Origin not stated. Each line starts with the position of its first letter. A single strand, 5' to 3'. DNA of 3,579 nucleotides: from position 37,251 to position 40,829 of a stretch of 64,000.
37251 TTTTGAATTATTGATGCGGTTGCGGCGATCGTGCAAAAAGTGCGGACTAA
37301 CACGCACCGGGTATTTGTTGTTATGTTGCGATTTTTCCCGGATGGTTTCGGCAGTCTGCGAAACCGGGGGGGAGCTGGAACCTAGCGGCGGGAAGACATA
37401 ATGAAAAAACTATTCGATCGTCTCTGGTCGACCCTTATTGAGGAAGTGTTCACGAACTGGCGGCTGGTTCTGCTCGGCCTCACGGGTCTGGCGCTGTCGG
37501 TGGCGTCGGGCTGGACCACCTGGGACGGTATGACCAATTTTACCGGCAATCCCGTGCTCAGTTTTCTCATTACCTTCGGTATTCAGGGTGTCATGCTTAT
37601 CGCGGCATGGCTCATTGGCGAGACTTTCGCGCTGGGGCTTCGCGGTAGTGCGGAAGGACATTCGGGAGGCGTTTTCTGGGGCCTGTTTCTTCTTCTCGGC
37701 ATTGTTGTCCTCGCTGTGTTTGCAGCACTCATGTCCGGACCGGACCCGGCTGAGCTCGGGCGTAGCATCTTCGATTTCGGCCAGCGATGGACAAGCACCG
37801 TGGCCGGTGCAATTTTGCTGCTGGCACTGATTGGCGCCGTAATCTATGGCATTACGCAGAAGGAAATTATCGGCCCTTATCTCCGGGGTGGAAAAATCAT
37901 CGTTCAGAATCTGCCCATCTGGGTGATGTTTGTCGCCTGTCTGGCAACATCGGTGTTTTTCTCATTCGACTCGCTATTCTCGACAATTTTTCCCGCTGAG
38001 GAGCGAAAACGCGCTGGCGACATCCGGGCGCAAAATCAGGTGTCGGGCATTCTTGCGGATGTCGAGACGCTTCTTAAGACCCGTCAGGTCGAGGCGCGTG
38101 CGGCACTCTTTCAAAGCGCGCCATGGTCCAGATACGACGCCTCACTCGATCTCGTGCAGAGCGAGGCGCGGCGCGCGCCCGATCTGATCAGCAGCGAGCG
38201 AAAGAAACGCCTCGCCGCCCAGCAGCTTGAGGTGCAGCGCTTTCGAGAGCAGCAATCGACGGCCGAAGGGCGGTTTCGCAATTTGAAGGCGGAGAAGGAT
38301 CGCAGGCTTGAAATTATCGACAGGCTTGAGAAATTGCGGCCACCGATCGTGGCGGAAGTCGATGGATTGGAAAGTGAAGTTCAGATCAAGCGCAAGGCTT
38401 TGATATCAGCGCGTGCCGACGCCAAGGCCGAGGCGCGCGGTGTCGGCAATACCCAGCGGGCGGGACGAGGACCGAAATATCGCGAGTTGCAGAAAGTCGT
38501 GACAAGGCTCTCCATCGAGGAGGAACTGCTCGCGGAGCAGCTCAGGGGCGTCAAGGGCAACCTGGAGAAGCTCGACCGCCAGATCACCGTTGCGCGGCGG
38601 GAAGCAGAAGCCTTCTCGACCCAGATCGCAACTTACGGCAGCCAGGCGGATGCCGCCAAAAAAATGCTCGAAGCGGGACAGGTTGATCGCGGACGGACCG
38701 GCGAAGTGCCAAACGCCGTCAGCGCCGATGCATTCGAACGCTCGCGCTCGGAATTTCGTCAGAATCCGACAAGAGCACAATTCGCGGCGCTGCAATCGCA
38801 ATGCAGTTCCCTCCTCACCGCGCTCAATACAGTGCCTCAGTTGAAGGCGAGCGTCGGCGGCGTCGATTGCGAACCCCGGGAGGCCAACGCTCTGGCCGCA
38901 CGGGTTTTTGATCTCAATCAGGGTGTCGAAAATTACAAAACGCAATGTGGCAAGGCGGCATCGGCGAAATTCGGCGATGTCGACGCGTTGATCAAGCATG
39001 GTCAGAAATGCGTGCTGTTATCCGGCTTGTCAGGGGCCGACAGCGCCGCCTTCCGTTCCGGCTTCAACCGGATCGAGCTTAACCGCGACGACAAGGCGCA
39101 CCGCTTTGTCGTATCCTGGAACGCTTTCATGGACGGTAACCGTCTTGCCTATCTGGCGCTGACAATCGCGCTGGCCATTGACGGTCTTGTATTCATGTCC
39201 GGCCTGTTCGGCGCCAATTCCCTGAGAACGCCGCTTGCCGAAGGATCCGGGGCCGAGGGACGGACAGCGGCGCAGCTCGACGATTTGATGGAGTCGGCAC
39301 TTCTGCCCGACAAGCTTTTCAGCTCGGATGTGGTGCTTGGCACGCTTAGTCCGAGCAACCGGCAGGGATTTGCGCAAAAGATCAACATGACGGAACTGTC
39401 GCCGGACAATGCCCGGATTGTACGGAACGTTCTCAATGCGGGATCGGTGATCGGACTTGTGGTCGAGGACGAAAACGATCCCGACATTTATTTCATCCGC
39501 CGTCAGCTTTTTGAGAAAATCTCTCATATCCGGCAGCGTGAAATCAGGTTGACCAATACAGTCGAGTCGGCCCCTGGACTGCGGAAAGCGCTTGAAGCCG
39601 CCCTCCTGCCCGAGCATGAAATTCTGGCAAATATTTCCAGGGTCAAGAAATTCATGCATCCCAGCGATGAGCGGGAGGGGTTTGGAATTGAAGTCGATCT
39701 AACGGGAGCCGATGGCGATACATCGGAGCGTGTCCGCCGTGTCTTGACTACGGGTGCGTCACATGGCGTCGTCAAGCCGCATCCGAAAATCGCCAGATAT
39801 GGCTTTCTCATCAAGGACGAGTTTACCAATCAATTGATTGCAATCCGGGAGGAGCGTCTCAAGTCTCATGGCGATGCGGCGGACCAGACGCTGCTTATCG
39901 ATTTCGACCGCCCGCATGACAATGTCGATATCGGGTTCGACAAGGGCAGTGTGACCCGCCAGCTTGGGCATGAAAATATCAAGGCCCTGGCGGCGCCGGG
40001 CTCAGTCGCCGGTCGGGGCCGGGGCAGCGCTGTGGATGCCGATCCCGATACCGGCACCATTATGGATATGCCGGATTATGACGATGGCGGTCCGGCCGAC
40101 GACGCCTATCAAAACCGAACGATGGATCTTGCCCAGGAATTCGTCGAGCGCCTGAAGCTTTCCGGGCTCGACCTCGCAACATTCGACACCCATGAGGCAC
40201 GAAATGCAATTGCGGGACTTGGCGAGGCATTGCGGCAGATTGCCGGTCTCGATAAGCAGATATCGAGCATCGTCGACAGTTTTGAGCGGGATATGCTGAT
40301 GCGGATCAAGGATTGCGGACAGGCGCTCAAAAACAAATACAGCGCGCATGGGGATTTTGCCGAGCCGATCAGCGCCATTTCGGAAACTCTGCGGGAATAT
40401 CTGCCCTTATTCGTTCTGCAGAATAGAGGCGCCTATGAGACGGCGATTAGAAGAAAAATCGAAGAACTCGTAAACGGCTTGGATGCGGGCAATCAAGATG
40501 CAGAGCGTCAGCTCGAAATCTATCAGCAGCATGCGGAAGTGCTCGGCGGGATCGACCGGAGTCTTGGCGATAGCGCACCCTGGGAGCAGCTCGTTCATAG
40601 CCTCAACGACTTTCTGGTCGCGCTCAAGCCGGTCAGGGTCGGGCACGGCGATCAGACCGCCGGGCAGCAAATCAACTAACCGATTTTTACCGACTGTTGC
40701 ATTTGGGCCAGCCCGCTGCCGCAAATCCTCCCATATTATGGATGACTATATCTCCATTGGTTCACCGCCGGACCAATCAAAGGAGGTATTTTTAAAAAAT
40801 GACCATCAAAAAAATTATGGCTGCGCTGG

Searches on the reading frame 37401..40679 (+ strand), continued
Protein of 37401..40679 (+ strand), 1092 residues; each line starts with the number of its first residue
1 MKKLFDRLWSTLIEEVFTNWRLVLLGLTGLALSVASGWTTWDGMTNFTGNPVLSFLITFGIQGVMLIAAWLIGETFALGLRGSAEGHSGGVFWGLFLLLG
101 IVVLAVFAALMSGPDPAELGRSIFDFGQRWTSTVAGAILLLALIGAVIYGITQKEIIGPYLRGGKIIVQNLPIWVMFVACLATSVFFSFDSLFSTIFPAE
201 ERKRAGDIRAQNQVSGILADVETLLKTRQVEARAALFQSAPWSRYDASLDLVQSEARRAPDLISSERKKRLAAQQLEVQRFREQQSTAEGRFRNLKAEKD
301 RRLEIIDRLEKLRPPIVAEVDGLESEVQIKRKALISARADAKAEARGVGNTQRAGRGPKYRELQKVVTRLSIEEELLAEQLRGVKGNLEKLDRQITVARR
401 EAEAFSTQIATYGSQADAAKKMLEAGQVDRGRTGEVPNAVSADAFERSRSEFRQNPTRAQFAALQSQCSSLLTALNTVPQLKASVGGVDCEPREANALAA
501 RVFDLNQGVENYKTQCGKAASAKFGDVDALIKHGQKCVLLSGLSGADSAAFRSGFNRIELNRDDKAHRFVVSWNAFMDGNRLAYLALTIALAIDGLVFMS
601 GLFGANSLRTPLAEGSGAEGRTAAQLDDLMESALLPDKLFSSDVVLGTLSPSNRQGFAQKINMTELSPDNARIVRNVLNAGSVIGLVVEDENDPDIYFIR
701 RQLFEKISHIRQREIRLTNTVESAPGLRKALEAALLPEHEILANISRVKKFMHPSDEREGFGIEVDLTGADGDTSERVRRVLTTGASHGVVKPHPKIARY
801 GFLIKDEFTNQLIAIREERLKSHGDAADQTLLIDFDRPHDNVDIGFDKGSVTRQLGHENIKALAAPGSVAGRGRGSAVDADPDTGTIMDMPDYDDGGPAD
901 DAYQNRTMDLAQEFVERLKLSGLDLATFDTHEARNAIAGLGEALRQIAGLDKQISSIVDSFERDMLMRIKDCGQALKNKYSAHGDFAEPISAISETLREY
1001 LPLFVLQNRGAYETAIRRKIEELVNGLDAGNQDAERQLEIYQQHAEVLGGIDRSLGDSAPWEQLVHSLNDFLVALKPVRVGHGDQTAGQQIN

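Call 81: search_protein_families(library=pfam, proteins=[L009:13387-14667:+, L080:13197-14045:-, L006:13416-14036:+, L005:14346-16553:+, L043:8429-9664:+], max_evalue=0.001)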
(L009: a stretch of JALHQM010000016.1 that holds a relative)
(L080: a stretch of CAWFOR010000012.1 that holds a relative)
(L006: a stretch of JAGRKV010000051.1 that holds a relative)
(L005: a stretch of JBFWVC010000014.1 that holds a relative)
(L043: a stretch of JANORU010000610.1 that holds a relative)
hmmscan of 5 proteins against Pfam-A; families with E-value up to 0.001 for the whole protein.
L009:13387-14667:+ (426 aa): 3 families
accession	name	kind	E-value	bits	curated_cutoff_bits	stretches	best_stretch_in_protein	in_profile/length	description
PF00092.34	VWA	-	4.8e-07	30.6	23.8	1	332-409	102-169/174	von Willebrand factor type A domain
PF13400.11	Tad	-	3.8e-06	27.5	22.3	1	36-82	1-46/47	Putative Flp pilus-assembly TadE/G-like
PF13519.12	VWA_2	-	0.00051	21.1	27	0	169-216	3-49/107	von Willebrand factor type A domain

L080:13197-14045:- (282 aa): 1 family
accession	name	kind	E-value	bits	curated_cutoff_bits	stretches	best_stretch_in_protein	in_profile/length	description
PF01557.24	FAA_hydrolase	-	7.1e-69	232.2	23.9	1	73-278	2-214/214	Fumarylacetoacetate (FAA) hydrolase C-terminal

L006:13416-14036:+ (206 aa): 2 families
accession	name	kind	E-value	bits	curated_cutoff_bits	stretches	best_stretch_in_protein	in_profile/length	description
PF01612.26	DNA_pol_A_exo1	-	3.8e-39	134.7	23.6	1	21-171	21-172/173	3'-5' exonuclease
PF13482.12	RNase_H_2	-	1.8e-05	25.2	22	1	25-132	3-118/165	RNase_H superfamily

L005:14346-16553:+ (735 aa): 2 families
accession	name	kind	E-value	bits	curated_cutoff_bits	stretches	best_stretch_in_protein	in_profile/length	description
PF03968.19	LptD_N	-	1.2e-31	109.7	20.4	3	541-668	2-112/113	LptA/(LptD N-terminal domain) LPS transport protein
PF06835.18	LptC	-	5.8e-18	65.5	21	1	64-220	15-171/175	Lipopolysaccharide-assembly, LptC-related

L043:8429-9664:+ (411 aa): 2 families
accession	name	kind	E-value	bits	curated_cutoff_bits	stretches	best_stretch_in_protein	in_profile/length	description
PF00092.34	VWA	-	1.3e-08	35.7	23.8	1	317-398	102-173/174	von Willebrand factor type A domain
PF13400.11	Tad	-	0.0003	21.5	22.3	1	20-64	1-44/47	Putative Flp pilus-assembly TadE/G-like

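Call 85: search_protein_families(library=pfam, proteins=[L003:8594-9625:-, L022:7383-8480:+, L022:8568-9164:-, L022:13485-14357:-, L028:13127-15037:+, L028:5601-9128:-, L035:1701-3005:+, L035:6530-8203:-, L028:1293-2369:-], max_evalue=0.001)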
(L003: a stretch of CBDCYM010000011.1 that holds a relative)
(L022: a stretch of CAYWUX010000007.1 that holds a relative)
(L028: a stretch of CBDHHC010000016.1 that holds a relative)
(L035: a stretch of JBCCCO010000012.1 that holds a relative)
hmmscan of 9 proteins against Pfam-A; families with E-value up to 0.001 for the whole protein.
L003:8594-9625:- (343 aa): 1 family
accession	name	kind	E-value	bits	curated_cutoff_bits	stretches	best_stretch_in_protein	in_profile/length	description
PF01734.28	Patatin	-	6.9e-25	88.8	27.7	1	13-204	1-185/191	Patatin-like phospholipase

L022:7383-8480:+ (365 aa): 1 family
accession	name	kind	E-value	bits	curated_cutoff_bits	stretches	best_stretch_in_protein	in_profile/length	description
PF00180.25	Iso_dh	-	2.8e-88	296.9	27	1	15-356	2-347/348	Isocitrate/isopropylmalate dehydrogenase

L022:8568-9164:- (198 aa): 1 family
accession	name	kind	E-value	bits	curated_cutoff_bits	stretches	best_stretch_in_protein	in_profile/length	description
PF04519.19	Bactofilin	-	4.9e-21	75.2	27.9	1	58-152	1-97/98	Polymer-forming cytoskeletal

L022:13485-14357:- (290 aa): 1 family
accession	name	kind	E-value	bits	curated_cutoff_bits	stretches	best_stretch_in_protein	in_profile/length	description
PF02567.21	PhzC-PhzF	-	1.4e-37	130.2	27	1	10-284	2-273/281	Phenazine biosynthesis-like protein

L028:13127-15037:+ (636 aa): 3 families
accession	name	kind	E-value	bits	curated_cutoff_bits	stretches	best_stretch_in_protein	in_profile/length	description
PF00069.31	Pkinase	-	4.6e-39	134.8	31.7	1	28-247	2-198/263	Protein kinase domain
PF07714.23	PK_Tyr_Ser-Thr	-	1.2e-19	71.1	23.1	1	30-245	4-204/258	Protein tyrosine and serine/threonine kinase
PF03109.22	ABC1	-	3.3e-08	33.4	22.9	1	101-196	125-219/244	ABC1 atypical kinase-like domain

L028:5601-9128:- (1175 aa): 4 families
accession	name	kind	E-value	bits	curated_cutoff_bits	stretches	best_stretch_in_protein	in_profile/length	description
PF12860.13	PAS_7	-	1.4e-35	122.4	27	1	653-765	1-113/115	PAS fold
PF02518.31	HATPase_c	-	1.2e-24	87.3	26.4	1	917-1024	2-109/111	Histidine kinase-, DNA gyrase B-, and HSP90-like ATPase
PF00072.30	Response_reg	-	8.5e-13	48.9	30.2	1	1051-1160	1-108/111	Response regulator receiver domain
PF00512.31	HisKA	-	5.6e-12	46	26.9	1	808-872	2-66/66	His Kinase A (phospho-acceptor) domain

L035:1701-3005:+ (434 aa): 1 family
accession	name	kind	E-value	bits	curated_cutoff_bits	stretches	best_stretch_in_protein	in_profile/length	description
PF04311.20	DUF459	-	1.3e-52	178.4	27.2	1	57-256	1-196/197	Protein of unknown function (DUF459)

L035:6530-8203:- (557 aa): 5 families
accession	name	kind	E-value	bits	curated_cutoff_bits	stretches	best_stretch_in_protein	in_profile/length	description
PF22505.1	RNase_J_b_CASP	-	2.2e-39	134.6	27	1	228-350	1-124/126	Ribonuclease J, beta-CASP domain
PF12706.13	Lactamase_B_2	-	2.8e-14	53.6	27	1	65-173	25-147/200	Beta-lactamase superfamily domain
PF00753.33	Lactamase_B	-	2.1e-11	44.6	22.7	1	23-171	7-152/196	Metallo-beta-lactamase superfamily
PF17770.6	RNase_J_C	-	6.4e-10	40.4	23.8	1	457-555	2-100/102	Ribonuclease J C-terminal domain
PF07521.17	RMMBL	-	8.9e-09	35.7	21.6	1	360-407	5-52/63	Zn-dependent metallo-hydrolase RNA specificity domain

L028:1293-2369:- (358 aa): 0 families

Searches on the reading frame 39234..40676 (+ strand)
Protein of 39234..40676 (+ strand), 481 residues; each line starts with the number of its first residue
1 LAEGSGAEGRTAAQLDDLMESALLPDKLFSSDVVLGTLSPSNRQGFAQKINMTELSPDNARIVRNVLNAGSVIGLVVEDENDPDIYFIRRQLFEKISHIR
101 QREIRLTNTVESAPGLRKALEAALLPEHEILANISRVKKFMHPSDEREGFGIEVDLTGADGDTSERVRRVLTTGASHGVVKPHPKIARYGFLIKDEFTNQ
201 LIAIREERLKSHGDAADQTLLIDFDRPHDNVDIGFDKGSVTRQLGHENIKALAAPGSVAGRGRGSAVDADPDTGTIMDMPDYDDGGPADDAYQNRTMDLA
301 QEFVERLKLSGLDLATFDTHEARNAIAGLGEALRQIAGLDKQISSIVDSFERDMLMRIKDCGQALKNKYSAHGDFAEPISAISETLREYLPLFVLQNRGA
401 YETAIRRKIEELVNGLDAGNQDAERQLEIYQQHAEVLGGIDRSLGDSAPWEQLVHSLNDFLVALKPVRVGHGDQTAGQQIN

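Call 50: predict_structure(alignment_id=A3)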
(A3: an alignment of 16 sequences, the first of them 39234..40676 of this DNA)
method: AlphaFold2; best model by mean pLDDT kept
length: 481 residues; sequences in the alignment: 16
mean_pLDDT: 78.3   pTM: 0.42
mean pLDDT of the five models: 78.3, 76.6, 76.6, 76.2, 73.8
residues with pLDDT >= 90: 239; 70-90: 123; 50-70: 26; < 50: 93
segments of 3 or more residues with pLDDT < 50: 1-8, 109-112, 215-270, 272-285, 471-481
pLDDT, mean of each block of 10 residues (from residue 1): 48 82 91 95 94 94 94 93 95 92 71 74 91 92 84 91 92 92 89 93 89 50 32 34 39 34 36 42 52 78 85 75 88 93 93 94 90 84 91 91 95 86 92 94 74 93 76 38 34
secondary structure, 60 per line:
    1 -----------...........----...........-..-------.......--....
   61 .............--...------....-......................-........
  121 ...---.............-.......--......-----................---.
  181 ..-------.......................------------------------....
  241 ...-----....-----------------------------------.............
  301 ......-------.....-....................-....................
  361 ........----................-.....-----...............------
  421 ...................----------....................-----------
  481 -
elements in order: H12-22 H27-37 E48-51 H57-73 E76-78 E85-88 H90-111 H113-123 H127-139 E141-147 E150-155 H161-176 E180-182 E190-194 H195-212 H237-243 H249-252 H288-306 H314-318 H320-339 H341-368 H373-388 H390-394 H400-414 H421-439 H450-469

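Call 52: search_solved_structures(query=A3, max_evalue=1)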
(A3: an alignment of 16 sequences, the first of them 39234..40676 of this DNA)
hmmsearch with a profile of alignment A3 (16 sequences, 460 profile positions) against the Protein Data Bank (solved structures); distinct sequences matched with E-value up to 1: 12.
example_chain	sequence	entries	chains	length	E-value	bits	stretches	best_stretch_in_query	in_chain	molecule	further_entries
8ek4_A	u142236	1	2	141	0.0099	18.4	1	316-445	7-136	Ice-binding protein TIP-99a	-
5cwb_A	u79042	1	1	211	0.011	18.3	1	271-353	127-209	Designed helical repeat protein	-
9m8o_P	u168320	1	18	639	0.15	14.5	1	272-358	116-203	Gp18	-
2v6y_A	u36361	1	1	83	0.19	14.2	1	334-397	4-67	AAA FAMILY ATPASE, P60 KATANIN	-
2v6y_B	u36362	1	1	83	0.25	13.7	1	334-397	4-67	AAA FAMILY ATPASE, P60 KATANIN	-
6pfp_A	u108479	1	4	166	0.29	13.5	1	278-374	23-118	Myosin-7 fused to GP7 and EB1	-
5znz_A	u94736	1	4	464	0.41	13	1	216-359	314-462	Maltose-binding periplasmic protein,Tumor necrosis factor receptor superfamily, member 25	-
5yev_A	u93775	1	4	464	0.46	12.9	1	216-359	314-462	TNFRSF25 death domain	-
5ygs_A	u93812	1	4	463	0.52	12.7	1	216-359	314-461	Human TNRSF25 death domain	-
9fia_B2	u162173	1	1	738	0.61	12.5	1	241-414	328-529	Ribosomal protein S18, putative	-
6mqa_A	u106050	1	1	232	0.67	12.4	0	144-178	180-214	Capsid protein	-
9hqv_Bn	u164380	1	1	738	0.82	12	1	243-414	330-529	Putative ribosomal protein S18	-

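Call 67: fold_search(model_id=the predicted structure, library=pdb)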
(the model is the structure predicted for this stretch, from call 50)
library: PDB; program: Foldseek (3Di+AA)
matches with E <= 10: 370; with E <= 0.001: 0
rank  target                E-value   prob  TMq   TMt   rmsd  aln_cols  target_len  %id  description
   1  5ey2_C                2.9e-01  0.35  0.15  0.25  15.2       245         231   13  Crystal structure of CodY from Bacillus cereus (released 2016-09-14)
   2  9a6f_A                3.3e-01  0.30  0.16  0.23  11.8       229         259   16  Integrative model of CODY-YPPF by crosslinking MS and deep learning (released 2024-09-18)
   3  3m8f_A                3.5e-01  0.87  0.13  0.45   5.9        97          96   18  Protein structure of type III plasmid segregation TubR mutant (released 2010-07-07)
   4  3m8f_B                4.0e-01  0.87  0.13  0.45   6.0        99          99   19  Protein structure of type III plasmid segregation TubR mutant (released 2010-07-07)
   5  6trs_A                4.0e-01  0.25  0.11  0.16  17.7       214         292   13  Crystal structure of TFIIH subunit p52 in complex with p8 (released 2020-10-21)
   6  8ebs_D                5.6e-01  0.21  0.14  0.15  13.6       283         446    9  Initial DNA-lesion (Cy5) binding by XPC and TFIIH (released 2023-04-19)
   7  6gy6_A                7.4e-01  0.04  0.08  0.10  37.6       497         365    9  XaxAB pore complex from Xenorhabdus nematophila (released 2018-07-25)
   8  1p4x                  7.7e-01  0.21  0.14  0.24  16.2       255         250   11  Crystal structure of SarS protein from Staphylococcus Aureus (released 2003-07-08)
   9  5bpd_C                8.1e-01  0.15  0.12  0.19  18.1       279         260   11  Structure of TrmBL2, an archaeal chromatin protein, shows a novel mode of DNA binding. (released 2015-09-02)
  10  5h1a_B                8.5e-01  0.15  0.13  0.19  13.2       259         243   12  Crystal structure of an IclR homolog from Microbacterium sp. strain HM58-2 (released 2017-01-18)
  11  7dvu                  8.9e-01  0.28  0.13  0.31  13.1       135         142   17  Crystal structure of heme sensor protein PefR in complex with heme and cyanide (released 2021-09-29)
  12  5lnh_A                9.3e-01  0.23  0.14  0.23  11.6       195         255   13  Structure of full length Unliganded CodY from Bacillus subtilis (released 2017-01-11)
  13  4b8x_B                9.7e-01  0.63  0.14  0.40  11.6       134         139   10  Near atomic resolution crystal structure of Sco5413, a MarR family transcriptional regulator from Streptomyces coelico (released 2012-10-17)
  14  6xvi_A                9.7e-01  0.06  0.09  0.09  21.6       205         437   11  Crystal structure of Megabody Mb-Nb207-c7HopQ_A12 (released 2021-01-13)
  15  6gy8_A                9.7e-01  0.04  0.09  0.12  31.9       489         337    8  Crystal structure of XaxA from Xenorhabdus nematophila (released 2018-07-25)
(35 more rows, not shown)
